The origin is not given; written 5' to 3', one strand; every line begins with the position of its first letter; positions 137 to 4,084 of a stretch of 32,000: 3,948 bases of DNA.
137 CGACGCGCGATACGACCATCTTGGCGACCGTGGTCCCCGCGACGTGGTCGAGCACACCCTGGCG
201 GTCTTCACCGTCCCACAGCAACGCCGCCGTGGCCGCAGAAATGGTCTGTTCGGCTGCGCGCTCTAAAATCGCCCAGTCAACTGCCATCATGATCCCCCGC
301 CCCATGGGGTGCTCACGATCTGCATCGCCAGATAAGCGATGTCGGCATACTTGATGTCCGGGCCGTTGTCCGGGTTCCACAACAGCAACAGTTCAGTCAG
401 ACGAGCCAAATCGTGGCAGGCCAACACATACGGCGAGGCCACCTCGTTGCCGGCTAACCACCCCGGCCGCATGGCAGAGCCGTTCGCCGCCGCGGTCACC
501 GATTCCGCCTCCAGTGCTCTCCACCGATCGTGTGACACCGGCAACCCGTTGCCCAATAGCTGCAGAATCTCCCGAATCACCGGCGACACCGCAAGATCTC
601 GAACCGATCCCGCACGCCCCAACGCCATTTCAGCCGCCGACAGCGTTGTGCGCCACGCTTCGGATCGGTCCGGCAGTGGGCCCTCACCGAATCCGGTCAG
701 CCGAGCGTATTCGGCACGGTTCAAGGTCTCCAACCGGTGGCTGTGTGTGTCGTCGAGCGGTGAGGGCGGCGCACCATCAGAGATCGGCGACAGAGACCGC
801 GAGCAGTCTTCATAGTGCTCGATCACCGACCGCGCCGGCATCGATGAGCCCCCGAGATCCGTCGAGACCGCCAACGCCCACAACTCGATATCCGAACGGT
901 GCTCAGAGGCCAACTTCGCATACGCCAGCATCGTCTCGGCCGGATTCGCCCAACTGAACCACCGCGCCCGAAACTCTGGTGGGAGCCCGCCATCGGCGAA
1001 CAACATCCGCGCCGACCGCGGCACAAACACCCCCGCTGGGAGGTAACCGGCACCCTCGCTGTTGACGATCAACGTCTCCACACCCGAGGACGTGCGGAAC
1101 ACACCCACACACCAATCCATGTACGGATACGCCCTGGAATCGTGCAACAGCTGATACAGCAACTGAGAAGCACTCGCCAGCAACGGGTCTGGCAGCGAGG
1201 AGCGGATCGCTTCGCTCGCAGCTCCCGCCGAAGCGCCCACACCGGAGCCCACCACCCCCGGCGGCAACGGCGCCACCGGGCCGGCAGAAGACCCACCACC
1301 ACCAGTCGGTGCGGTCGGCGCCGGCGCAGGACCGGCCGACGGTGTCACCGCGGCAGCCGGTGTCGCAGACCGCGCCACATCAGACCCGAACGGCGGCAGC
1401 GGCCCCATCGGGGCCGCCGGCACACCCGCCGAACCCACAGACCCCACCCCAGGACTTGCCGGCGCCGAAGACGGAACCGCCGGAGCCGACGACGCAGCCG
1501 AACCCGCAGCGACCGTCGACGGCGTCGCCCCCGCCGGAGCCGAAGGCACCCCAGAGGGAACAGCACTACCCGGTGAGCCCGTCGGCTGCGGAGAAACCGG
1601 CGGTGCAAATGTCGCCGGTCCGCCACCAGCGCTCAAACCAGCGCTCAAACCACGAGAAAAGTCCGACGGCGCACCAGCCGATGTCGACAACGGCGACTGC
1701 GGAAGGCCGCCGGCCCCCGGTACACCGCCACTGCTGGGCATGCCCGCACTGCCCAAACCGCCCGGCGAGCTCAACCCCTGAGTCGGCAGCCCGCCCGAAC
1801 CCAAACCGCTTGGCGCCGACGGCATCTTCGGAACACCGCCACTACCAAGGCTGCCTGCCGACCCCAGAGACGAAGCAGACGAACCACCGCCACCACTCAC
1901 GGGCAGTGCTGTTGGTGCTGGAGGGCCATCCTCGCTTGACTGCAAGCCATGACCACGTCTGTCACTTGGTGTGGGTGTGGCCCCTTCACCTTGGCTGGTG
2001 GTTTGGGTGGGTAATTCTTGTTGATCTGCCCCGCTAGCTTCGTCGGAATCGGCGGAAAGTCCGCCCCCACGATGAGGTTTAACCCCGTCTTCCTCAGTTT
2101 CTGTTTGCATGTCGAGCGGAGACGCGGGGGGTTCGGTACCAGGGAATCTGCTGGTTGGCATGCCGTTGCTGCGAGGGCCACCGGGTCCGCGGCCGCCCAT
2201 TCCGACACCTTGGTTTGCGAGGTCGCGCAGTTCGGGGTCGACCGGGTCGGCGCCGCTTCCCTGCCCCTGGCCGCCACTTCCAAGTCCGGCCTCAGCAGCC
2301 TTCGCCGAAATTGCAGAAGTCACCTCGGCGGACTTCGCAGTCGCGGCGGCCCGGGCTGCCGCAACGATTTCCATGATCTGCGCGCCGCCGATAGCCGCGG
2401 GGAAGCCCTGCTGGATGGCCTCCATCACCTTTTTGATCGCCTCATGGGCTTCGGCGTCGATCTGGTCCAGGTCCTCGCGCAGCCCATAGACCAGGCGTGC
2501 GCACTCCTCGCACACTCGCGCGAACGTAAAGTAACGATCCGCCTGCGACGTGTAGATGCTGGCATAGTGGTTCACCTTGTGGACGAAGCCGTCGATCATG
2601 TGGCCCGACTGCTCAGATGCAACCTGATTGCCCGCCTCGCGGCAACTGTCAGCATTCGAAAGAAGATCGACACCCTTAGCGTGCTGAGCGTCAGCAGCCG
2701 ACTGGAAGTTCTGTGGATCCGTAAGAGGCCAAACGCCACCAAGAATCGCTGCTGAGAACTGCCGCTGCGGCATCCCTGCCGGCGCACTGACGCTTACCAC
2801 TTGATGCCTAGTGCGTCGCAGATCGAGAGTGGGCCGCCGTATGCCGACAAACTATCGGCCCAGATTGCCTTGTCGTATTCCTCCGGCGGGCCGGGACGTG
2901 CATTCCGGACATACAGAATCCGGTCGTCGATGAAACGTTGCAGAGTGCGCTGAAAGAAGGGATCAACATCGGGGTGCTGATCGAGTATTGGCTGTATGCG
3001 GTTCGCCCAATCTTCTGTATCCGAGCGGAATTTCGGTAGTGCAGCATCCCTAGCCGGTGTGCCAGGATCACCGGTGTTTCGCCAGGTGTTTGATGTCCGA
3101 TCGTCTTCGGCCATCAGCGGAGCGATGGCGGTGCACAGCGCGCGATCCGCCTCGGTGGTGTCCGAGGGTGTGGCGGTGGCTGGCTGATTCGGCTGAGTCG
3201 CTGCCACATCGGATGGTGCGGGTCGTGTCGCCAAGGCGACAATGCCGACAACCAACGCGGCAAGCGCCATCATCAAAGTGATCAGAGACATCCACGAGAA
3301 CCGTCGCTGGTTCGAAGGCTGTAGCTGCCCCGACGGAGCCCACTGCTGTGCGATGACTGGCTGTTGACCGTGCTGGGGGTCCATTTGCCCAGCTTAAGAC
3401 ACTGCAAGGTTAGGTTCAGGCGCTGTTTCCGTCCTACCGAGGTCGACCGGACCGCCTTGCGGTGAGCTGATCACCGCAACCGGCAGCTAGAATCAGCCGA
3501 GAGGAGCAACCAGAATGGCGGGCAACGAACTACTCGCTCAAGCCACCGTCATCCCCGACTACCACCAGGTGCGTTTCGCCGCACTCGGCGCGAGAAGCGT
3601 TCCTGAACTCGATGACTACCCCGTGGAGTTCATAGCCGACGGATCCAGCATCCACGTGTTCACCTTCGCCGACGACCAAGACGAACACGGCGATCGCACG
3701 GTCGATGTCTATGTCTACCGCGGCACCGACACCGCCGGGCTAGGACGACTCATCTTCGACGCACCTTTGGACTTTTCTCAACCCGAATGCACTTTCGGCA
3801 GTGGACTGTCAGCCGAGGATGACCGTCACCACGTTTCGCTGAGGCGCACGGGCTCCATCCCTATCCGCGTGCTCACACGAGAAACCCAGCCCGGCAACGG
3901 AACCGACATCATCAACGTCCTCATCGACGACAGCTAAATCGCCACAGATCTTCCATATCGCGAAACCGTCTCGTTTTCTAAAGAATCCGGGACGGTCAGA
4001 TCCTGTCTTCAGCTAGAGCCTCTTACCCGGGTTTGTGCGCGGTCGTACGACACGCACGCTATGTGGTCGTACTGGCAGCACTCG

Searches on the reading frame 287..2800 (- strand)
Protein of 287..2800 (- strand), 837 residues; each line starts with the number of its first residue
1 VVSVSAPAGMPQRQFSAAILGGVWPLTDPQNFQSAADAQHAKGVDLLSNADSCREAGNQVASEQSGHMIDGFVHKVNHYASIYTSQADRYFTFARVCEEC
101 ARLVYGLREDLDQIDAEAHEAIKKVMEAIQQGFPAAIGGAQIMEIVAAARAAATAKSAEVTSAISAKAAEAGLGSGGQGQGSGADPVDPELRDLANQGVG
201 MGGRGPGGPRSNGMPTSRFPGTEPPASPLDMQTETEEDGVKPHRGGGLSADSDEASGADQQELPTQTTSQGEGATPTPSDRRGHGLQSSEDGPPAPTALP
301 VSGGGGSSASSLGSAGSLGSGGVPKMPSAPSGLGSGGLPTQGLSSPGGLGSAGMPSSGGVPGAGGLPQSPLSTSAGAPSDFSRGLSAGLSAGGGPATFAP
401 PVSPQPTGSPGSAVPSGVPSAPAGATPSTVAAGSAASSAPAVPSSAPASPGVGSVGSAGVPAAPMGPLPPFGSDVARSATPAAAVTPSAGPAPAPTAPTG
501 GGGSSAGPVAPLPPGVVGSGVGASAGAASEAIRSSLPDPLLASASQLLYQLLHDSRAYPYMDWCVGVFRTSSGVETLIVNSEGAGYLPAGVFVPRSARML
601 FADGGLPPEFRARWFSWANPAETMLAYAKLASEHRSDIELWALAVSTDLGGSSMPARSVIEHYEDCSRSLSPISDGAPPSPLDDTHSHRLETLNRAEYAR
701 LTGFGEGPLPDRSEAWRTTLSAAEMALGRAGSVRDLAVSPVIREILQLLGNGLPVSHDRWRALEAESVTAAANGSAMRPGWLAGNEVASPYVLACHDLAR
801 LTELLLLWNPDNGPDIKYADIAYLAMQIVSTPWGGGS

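Call 3: search_protein_families(library=pfam, proteins=[window:287-2800:-], max_evalue=1)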
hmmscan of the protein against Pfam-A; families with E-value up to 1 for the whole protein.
window:287-2800:- (837 aa): 1 family
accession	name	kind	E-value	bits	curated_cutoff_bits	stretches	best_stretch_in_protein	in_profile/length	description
PF25547.1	WXG100_2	-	0.031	14.7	27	1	16-105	10-106/150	WXG100 like domain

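Call 4: search_protein_families(library=ncbifam, proteins=[window:287-2800:-], max_evalue=1)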
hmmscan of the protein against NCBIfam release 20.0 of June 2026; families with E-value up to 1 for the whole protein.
window:287-2800:- (837 aa): 1 family
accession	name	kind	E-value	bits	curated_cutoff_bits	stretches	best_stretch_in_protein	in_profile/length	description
NF000475.1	tet_ABC_46_B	exception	0.22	10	1250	1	67-138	460-530/578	tetracycline efflux ABC transporter Tet(46) subunit B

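Call 16: search_protein_families(library=phrogs, proteins=[window:287-2800:-], max_evalue=0.1)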
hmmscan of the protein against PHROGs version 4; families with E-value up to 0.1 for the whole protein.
window:287-2800:- (837 aa): 0 families

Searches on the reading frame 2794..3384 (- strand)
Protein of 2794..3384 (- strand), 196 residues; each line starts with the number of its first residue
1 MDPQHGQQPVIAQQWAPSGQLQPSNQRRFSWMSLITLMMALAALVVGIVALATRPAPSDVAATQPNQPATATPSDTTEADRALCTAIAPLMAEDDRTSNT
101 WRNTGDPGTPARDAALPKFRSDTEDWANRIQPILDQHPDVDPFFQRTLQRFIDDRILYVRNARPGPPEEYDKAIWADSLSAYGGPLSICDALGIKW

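Call 3: search_protein_families(library=pfam, proteins=[window:2794-3384:-], max_evalue=1)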
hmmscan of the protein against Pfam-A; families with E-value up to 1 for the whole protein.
window:2794-3384:- (196 aa): 3 families
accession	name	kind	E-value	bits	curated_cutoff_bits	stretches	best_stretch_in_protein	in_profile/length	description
PF20084.4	TrbK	-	0.036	14.6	23.9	1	38-104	13-77/102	Conjugative transfer region protein TrbK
PF12279.13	DUF3619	-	0.068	14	22.2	1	7-52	44-91/130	Protein of unknown function (DUF3619)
PF12697.13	Abhydrolase_6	-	0.073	14.2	26.3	1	39-162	81-202/217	Alpha/beta hydrolase family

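Call 4: search_protein_families(library=ncbifam, proteins=[window:2794-3384:-], max_evalue=1)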
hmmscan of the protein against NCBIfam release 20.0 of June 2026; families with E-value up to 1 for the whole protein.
window:2794-3384:- (196 aa): 3 families
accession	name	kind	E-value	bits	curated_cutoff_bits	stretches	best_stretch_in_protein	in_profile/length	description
NF038083.1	CU044_5270_fam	subfamily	0.00017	21.5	100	1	23-97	20-93/284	CU044_5270 family protein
TIGR04360.1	other_trbK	hypoth_equivalog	0.0027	18.1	33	1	39-102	2-65/73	putative entry exclusion protein TrbK-alt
NF038072.1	IcmL_DotI_only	equivalog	0.16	11.3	175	1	24-65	14-55/200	type IVB secretion system apparatus protein IcmL/DotI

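Call 16: search_protein_families(library=phrogs, proteins=[window:2794-3384:-], max_evalue=0.1)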
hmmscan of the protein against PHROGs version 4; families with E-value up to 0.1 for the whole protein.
window:2794-3384:- (196 aa): 0 families

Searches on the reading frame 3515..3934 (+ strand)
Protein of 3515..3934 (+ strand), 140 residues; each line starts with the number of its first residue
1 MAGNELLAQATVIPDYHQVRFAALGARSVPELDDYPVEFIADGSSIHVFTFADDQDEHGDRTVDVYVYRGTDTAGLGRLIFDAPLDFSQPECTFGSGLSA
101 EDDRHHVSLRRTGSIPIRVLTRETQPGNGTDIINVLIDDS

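Call 3: search_protein_families(library=pfam, proteins=[window:3515-3934:+], max_evalue=1)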
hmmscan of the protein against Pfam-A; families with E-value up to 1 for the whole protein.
window:3515-3934:+ (140 aa): 0 families

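Call 4: search_protein_families(library=ncbifam, proteins=[window:3515-3934:+], max_evalue=1)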
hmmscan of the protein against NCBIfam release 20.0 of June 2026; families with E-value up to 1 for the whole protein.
window:3515-3934:+ (140 aa): 0 families

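Call 16: search_protein_families(library=phrogs, proteins=[window:3515-3934:+], max_evalue=0.1)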
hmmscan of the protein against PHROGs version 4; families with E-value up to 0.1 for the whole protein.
window:3515-3934:+ (140 aa): 0 families

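Call 66: search_protein_families(library=padloc, proteins=[window:3515-3934:+], max_evalue=0.01)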
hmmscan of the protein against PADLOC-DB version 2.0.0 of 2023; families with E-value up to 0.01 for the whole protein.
window:3515-3934:+ (140 aa): 0 families
